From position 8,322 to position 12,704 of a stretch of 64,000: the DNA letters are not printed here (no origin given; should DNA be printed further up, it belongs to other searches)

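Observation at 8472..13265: Giant RecQ-like helicase with two large unassigned domains, paired with a tail-anchored coiled-coil protein: candidate undescribed defence or genome-surveillance module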

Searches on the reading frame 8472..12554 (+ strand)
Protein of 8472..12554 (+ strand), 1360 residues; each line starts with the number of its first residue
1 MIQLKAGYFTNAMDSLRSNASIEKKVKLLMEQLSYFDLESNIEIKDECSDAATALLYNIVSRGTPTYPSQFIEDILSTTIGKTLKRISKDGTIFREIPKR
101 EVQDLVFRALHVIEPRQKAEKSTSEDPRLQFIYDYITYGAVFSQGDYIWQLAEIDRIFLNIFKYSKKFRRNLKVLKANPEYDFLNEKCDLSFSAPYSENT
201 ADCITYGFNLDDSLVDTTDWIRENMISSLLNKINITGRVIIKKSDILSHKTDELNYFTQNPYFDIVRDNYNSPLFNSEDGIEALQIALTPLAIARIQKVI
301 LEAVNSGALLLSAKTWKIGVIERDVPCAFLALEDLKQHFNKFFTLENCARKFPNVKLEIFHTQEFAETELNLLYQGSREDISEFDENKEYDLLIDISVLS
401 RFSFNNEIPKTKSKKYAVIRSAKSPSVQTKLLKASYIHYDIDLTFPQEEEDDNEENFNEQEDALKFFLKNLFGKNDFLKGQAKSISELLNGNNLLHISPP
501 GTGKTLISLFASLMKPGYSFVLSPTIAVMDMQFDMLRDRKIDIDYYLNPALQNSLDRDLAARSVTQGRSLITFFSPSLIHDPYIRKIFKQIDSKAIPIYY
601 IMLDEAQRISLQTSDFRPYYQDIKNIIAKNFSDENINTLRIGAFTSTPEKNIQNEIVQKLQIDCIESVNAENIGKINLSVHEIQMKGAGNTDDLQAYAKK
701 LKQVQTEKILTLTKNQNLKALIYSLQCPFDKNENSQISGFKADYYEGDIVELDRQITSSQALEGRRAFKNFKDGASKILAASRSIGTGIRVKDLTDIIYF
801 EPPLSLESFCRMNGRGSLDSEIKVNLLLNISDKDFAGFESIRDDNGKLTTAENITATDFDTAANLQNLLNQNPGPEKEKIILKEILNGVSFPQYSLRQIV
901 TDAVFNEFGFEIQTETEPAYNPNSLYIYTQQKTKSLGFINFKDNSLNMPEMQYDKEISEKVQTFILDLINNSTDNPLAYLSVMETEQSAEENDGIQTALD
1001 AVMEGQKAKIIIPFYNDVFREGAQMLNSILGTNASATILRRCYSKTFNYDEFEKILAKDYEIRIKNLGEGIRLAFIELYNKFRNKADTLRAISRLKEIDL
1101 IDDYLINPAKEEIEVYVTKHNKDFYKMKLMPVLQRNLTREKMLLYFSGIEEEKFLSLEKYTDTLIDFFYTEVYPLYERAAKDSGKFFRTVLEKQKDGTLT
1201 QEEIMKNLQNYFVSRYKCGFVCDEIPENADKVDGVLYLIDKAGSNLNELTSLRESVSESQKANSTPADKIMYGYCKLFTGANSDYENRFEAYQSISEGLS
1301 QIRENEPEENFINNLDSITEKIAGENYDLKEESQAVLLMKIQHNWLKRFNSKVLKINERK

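Call 5: search_protein_families(library=pfam, proteins=[window:8472-12554:+], max_evalue=1)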
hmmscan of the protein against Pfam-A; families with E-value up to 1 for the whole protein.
window:8472-12554:+ (1360 aa): 3 families
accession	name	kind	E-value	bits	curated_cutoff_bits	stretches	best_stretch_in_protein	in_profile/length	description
PF00270.35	DEAD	-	5.2e-12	46.2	26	1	480-653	3-165/167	DEAD/DEAH box helicase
PF00271.37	Helicase_C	-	1.3e-06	29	23.5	1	713-815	11-105/110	Helicase conserved C-terminal domain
PF00004.35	AAA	-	0.0057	17.5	21.2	0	494-507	1-14/131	ATPase family associated with various cellular activities (AAA)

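Call 6: search_protein_families(library=padloc, proteins=[window:8472-12554:+], max_evalue=1)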
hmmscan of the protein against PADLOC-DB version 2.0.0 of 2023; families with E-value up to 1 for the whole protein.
window:8472-12554:+ (1360 aa): 11 families
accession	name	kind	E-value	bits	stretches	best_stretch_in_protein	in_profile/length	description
PDLC02864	DpdF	-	1.1e-25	88.6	1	459-845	5-353/610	DpdF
PDLC02861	DpdF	-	8e-25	85.2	1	457-847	9-360/611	DpdF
PDLC03928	PsyrT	-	2.5e-22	77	1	461-829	5-345/689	-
PDLC02870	DpdF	-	2.9e-21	73.5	1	467-822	4-323/534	DpdF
PDLC02859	DpdF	-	4.8e-13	46.4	1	470-824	94-420/545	DpdF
PDLC02865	DpdF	-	6.4e-11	38.6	1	464-666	747-936/1499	DpdF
PDLC02868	DpdF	-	8.6e-07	25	1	469-662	331-519/1078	DpdF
PDLC02857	DpdF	-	0.00094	15.3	2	778-831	487-540/911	DpdF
PDLC02872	DpdF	-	0.011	12.2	1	489-630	173-321/859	DpdF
PDLC01127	Cas6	-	0.012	13.4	1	565-610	104-149/231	Cas6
PDLC01439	typeIV_DinG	-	0.15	8.7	1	487-516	30-59/575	CAS-IV-A; associated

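Call 7: search_protein_families(library=ncbifam, proteins=[window:8472-12554:+], max_evalue=1)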
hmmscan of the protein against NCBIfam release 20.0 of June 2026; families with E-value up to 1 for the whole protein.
window:8472-12554:+ (1360 aa): 6 families
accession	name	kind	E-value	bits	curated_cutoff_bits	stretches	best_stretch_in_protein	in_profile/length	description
TIGR01389.1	recQ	equivalog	3.5e-27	95.1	640.2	1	467-822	4-321/591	DNA helicase RecQ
TIGR00614.1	recQ_fam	subfamily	5.7e-21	74.8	219.8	1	468-826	3-327/470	RecQ family ATP-dependent DNA helicase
NF008279.0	PRK11057.1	equivalog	1.8e-18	66.3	1015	1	459-663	8-199/608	ATP-dependent DNA helicase RecQ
NF041063.1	DpdF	equivalog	8.7e-05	21.3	550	1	479-630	143-303/813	protein DpdF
NF008394.0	PRK11192.1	equivalog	0.015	14.1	507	0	765-815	287-337/441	ATP-dependent RNA helicase SrmB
NF053711.1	RNA_heli_RhlE1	exception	0.06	12.1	750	1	765-815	284-334/434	RNA helicase RhlE1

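Call 10: find_homologous_proteins(query=window:8472-12554:+, max_evalue=0.00001)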
Query window:8472-12554:+ (1360 aa): 87 proteins with E <= 0.00001 among 8000 candidates.
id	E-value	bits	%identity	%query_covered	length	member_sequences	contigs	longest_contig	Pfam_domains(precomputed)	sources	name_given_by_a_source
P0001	0.0e+0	2928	97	100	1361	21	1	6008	PF00270.36,PF00271.38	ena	-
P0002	0.0e+0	2006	66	100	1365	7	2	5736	PF00270.36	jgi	-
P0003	0.0e+0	1994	66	100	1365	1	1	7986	PF00270.36,PF00271.38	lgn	-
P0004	0.0e+0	1986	65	100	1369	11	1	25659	PF00270.36,PF00271.38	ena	-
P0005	0.0e+0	1952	64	100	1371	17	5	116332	PF00270.36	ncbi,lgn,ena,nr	ncbi:MAG: DEAD/DEAH box helicase [Bacteroidales bacterium]|nr:DEAD/DEAH box helicase [Bacteroidales 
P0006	0.0e+0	1948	64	100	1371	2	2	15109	PF00270.36,PF00271.38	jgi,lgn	jgi:ATP-dependent DNA helicase RecQ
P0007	0.0e+0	1746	57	100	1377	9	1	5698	PF00270.36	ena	-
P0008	0.0e+0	1714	57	100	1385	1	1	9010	PF00270.36,PF00271.38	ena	-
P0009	0.0e+0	1709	56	100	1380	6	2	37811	PF00270.36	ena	-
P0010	0.0e+0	1700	56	100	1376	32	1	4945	PF00270.36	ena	-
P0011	0.0e+0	1699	56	100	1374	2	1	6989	PF00270.36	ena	-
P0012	0.0e+0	1699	56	100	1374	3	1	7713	PF00270.36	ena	-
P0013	0.0e+0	1693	55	100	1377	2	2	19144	PF00270.36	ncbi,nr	ncbi:MAG: DEAD/DEAH box helicase [Bacteroidales bacterium]|nr:DEAD/DEAH box helicase [Bacteroidales 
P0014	0.0e+0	1686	56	100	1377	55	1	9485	PF00270.36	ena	-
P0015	0.0e+0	1684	56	100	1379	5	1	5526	PF00270.36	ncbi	-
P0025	0.0e+0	1611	54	100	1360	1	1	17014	PF00270.36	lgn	-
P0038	3.7e-134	467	29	99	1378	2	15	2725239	PF00270.36,PF00271.38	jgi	jgi:RecQ family ATP-dependent DNA helicase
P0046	1.5e-125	438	27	99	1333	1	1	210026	-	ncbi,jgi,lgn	jgi:superfamily II DNA helicase RecQ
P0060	1.5e-92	329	26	99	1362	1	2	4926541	PF00270.36,PF00271.38,PF04851.22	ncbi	ncbi:RecQ family ATP-dependent DNA helicase [Calditrichota bacterium LG25]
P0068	4.4e-77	278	25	96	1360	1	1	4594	PF00270.36,PF00271.38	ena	-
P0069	7.3e-77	277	25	89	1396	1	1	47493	PF00270.36,PF00271.38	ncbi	-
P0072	3.8e-72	262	29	45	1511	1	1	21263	PF00270.36,PF00271.38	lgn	-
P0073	1.0e-71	260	24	99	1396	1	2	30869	PF00270.36,PF00271.38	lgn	-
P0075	1.7e-70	256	24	99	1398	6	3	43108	PF00270.36,PF00271.38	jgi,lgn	jgi:ATP-dependent DNA helicase RecQ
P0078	7.0e-62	228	31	32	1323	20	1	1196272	PF00270.36,PF00271.38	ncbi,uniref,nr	ncbi:DEAD/DEAH box helicase [Candidatus Brachybacter algidus]|uniref:DEAD/DEAH box helicase n=1 Tax=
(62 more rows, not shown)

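Call 12: find_encoding_contigs(protein=P0005, flank=10000, max_places=3)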
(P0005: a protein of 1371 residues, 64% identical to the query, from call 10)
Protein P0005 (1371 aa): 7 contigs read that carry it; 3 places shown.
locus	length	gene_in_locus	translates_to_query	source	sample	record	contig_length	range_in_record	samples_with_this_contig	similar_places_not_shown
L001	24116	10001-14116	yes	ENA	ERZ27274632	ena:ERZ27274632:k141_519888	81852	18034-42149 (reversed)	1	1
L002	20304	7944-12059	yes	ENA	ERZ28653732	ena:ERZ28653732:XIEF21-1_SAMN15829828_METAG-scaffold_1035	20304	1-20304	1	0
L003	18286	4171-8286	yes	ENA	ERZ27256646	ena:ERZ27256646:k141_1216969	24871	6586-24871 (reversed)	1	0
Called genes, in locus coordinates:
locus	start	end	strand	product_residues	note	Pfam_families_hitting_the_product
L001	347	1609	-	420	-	PF03092:BT1 (weak), PF07690:MFS_1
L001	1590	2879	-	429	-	PF08486:SpoIID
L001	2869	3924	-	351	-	PF00586:AIRS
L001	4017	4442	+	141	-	-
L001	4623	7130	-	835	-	PF07676:PD40 (faint), PF00691:OmpA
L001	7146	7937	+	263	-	PF01784:DUF34_NIF3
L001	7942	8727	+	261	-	PF02591:Zn_ribbon_9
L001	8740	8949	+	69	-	-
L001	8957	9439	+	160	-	-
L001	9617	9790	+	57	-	-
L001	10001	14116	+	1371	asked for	PF00270:DEAD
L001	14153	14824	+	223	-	-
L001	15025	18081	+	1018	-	PF21760:SecD_1st, PF22599:SecDF_P1_head, PF02355:SecD_SecF_C, PF07549:Sec_GG, PF02355:SecD_SecF_C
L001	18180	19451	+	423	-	PF03825:Nuc_H_symport, PF12832:MFS_1_like, PF07690:MFS_1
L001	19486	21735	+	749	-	PF13424:TPR_12 (weak), PF07228:SpoIIE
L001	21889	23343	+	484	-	PF00089:Trypsin, PF13365:Trypsin_2, PF00595:PDZ, PF13180:PDZ_2, PF17820:PDZ_6, PF12812:PDZ_1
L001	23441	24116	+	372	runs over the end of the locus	-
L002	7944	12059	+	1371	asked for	PF00270:DEAD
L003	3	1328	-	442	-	?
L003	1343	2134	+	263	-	PF01784:DUF34_NIF3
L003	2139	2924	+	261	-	PF02591:Zn_ribbon_9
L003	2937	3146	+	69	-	-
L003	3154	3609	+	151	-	-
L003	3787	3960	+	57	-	-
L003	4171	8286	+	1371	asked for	PF00270:DEAD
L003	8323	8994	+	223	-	-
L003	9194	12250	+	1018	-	PF21760:SecD_1st, PF22599:SecDF_P1_head, PF02355:SecD_SecF_C, PF07549:Sec_GG, PF02355:SecD_SecF_C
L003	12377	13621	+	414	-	PF03825:Nuc_H_symport, PF12832:MFS_1_like, PF07690:MFS_1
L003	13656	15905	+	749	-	PF13424:TPR_12 (weak), PF07228:SpoIIE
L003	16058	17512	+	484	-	PF00089:Trypsin, PF13365:Trypsin_2, PF00595:PDZ, PF13180:PDZ_2, PF17820:PDZ_6, PF12812:PDZ_1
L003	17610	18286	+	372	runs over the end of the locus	-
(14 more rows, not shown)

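Call 13: find_encoding_contigs(protein=P0038, flank=10000, max_places=3)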
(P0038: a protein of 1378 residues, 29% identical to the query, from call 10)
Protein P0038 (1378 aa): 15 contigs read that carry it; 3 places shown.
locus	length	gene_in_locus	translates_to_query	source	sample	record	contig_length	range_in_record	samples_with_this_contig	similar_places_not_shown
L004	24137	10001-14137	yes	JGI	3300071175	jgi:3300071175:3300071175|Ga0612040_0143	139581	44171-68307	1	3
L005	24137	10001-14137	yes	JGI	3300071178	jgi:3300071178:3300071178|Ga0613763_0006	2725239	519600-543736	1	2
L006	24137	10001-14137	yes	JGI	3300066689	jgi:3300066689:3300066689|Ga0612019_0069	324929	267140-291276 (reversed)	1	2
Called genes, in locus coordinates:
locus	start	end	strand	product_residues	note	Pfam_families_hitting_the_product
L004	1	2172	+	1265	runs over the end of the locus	PF04563:RNA_pol_Rpb2_1, PF04561:RNA_pol_Rpb2_2, PF04565:RNA_pol_Rpb2_3, PF10385:RNA_pol_Rpb2_45, PF00562:RNA_pol_Rpb2_6, PF04560:RNA_pol_Rpb2_7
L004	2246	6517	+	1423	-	PF04997:RNA_pol_Rpb1_1, PF21668:RPOC_hybrid (faint), PF00623:RNA_pol_Rpb1_2, PF04983:RNA_pol_Rpb1_3, PF05000:RNA_pol_Rpb1_4, PF04998:RNA_pol_Rpb1_5, PF01333:Apocytochr_F_C (faint)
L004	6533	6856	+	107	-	PF11950:DUF3467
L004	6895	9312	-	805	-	PF07676:PD40 (weak), PF00691:OmpA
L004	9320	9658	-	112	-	PF13828:DUF4190 (weak), PF07666:MpPF26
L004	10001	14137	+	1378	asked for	PF00270:DEAD, PF00271:Helicase_C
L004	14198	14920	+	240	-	-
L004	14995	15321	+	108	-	PF03819:MazG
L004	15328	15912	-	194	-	PF14103:DUF4276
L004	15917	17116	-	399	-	PF02463:SMC_N (faint), PF13175:AAA_15, PF13476:AAA_23 (weak), PF13304:AAA_21, PF13175:AAA_15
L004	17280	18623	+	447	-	PF00206:Lyase_1, PF08328:ASL_C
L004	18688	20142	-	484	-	PF12838:Fer4_7 (weak), PF00037:Fer4 (weak), PF25160:LdpA_Fe-S-bd (weak), PF12838:Fer4_7 (weak), PF13187:Fer4_9 (weak), PF00037:Fer4, PF12837:Fer4_6 (weak), PF02906:Fe_hyd_lg_C, +5 more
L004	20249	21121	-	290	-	-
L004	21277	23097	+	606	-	PF00664:ABC_membrane, PF00005:ABC_tran, PF02463:SMC_N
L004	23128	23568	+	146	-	-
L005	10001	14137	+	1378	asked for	PF00270:DEAD, PF00271:Helicase_C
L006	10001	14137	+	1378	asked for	PF00270:DEAD, PF00271:Helicase_C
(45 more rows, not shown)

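Call 14: find_encoding_contigs(protein=P0060, flank=10000, max_places=2)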
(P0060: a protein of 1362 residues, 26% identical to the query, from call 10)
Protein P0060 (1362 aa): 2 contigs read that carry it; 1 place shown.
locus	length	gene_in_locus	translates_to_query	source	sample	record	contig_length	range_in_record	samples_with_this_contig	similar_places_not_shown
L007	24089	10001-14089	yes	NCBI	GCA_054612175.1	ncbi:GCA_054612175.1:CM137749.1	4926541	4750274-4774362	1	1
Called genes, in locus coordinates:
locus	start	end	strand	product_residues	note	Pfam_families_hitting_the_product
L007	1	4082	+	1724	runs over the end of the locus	PF01627:Hpt, PF02518:HATPase_c, PF01584:CheW, PF00072:Response_reg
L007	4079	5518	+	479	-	PF28492:Beta_helix_4 (weak), PF05048:NosD (weak), PF07602:DUF1565 (weak), PF13229:Beta_helix, PF03544:TonB_C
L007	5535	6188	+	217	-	PF01712:dNK, PF13238:AAA_18 (faint)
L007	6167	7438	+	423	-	PF13439:Glyco_transf_4 (weak), PF13579:Glyco_trans_4_4 (weak), PF00534:Glycos_transf_1, PF13692:Glyco_trans_1_4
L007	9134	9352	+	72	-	PF03683:UPF0175, PF24001:DUF7317 (weak)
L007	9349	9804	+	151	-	PF11848:DUF3368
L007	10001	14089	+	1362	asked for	PF00270:DEAD, PF04851:ResIII (weak), PF00271:Helicase_C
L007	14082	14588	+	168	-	-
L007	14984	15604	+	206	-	PF13205:Big_5, PF04234:CopC (faint), PF13205:Big_5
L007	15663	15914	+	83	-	PF13518:HTH_28 (weak)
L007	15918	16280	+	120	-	PF05717:TnpB_IS66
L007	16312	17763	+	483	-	PF13007:LZ_Tnp_IS66, PF13005:zf-IS66 (weak), PF03050:DDE_Tnp_IS66, PF13817:DDE_Tnp_IS66_C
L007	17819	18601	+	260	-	-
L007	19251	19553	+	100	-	PF01527:HTH_Tnp_1, PF13384:HTH_23 (weak)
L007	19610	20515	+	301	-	PF00665:rve, PF13683:rve_3, PF13333:rve_2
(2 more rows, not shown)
